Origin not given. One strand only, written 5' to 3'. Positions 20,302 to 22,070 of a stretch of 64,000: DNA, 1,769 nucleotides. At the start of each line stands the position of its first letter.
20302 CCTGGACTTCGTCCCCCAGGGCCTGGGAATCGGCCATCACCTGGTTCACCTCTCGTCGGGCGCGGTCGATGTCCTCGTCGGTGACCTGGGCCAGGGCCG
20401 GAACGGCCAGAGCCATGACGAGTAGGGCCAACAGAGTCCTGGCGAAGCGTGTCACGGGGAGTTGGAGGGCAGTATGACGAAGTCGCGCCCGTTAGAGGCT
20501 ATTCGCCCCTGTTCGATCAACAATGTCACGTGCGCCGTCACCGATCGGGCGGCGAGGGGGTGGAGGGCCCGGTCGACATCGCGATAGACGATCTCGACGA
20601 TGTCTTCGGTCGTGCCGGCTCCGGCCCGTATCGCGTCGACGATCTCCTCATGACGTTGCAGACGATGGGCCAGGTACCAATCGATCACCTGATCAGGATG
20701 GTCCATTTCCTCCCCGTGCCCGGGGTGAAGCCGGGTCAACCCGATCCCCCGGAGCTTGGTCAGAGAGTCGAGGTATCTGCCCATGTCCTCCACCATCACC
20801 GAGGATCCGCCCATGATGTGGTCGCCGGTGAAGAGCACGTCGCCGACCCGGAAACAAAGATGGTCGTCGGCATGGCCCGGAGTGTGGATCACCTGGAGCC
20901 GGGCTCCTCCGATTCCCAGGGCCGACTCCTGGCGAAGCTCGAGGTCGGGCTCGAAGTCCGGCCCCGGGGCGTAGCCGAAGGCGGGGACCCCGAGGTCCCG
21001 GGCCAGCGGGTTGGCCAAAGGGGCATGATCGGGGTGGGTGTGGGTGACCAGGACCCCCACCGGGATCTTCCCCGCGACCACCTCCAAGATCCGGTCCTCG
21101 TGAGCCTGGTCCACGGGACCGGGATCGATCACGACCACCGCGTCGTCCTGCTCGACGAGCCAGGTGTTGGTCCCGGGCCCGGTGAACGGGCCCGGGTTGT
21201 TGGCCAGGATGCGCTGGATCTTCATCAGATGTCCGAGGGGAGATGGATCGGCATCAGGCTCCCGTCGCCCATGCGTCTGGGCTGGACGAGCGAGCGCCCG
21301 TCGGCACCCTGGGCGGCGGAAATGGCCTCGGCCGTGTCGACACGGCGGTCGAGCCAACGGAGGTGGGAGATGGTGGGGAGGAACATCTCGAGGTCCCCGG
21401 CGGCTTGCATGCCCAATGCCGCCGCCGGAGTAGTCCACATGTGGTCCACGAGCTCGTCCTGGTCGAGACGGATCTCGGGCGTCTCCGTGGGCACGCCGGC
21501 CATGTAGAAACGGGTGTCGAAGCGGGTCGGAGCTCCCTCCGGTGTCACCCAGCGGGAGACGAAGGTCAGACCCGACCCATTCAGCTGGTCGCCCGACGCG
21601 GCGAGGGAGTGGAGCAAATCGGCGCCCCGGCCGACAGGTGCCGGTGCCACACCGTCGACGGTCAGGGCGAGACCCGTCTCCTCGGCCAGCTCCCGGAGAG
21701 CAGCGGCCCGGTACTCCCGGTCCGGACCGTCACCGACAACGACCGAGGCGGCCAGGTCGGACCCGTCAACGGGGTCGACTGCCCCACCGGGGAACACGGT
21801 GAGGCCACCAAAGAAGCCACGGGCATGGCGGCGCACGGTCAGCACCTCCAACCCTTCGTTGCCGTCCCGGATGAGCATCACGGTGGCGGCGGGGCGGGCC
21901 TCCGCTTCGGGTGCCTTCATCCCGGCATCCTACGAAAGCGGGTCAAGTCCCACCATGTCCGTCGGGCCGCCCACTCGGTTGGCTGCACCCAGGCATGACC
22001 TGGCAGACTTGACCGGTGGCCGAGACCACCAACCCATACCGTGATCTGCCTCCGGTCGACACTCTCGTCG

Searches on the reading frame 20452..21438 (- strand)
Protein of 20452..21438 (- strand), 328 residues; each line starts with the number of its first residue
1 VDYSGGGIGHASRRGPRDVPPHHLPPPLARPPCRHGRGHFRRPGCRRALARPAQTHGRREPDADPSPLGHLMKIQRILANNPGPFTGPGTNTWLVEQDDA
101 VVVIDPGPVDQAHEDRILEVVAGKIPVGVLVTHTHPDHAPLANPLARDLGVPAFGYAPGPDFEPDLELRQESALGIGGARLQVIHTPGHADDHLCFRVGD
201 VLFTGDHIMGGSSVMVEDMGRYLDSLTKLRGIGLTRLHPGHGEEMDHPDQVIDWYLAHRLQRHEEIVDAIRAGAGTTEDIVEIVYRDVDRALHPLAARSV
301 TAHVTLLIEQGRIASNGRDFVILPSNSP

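Call 18: search_protein_families(library=pfam, proteins=[window:20452-21438:-], max_evalue=0.001)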
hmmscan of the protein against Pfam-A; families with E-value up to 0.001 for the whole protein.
window:20452-21438:- (328 aa): 2 families
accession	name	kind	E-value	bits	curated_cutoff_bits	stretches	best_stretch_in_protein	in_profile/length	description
PF00753.33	Lactamase_B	-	1.5e-15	58.1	22.7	1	89-241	5-196/196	Metallo-beta-lactamase superfamily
PF17778.7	BLACT_WH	-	1.9e-10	40.9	22.8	1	276-317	1-42/46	Beta-lactamase associated winged helix domain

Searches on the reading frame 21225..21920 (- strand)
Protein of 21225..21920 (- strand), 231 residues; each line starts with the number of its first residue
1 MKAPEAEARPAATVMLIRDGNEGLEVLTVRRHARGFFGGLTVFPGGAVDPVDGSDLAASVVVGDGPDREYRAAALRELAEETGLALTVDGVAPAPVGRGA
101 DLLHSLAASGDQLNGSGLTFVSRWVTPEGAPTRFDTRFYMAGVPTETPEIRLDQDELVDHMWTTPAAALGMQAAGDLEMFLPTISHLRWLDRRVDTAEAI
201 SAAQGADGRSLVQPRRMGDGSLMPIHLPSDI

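Call 18: search_protein_families(library=pfam, proteins=[window:21225-21920:-], max_evalue=0.001)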
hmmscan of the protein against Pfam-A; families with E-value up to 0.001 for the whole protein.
window:21225-21920:- (231 aa): 1 family
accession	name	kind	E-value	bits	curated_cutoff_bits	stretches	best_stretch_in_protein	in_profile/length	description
PF00293.34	NUDIX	-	1.3e-10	41.9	21.1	1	9-169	3-120/134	NUDIX domain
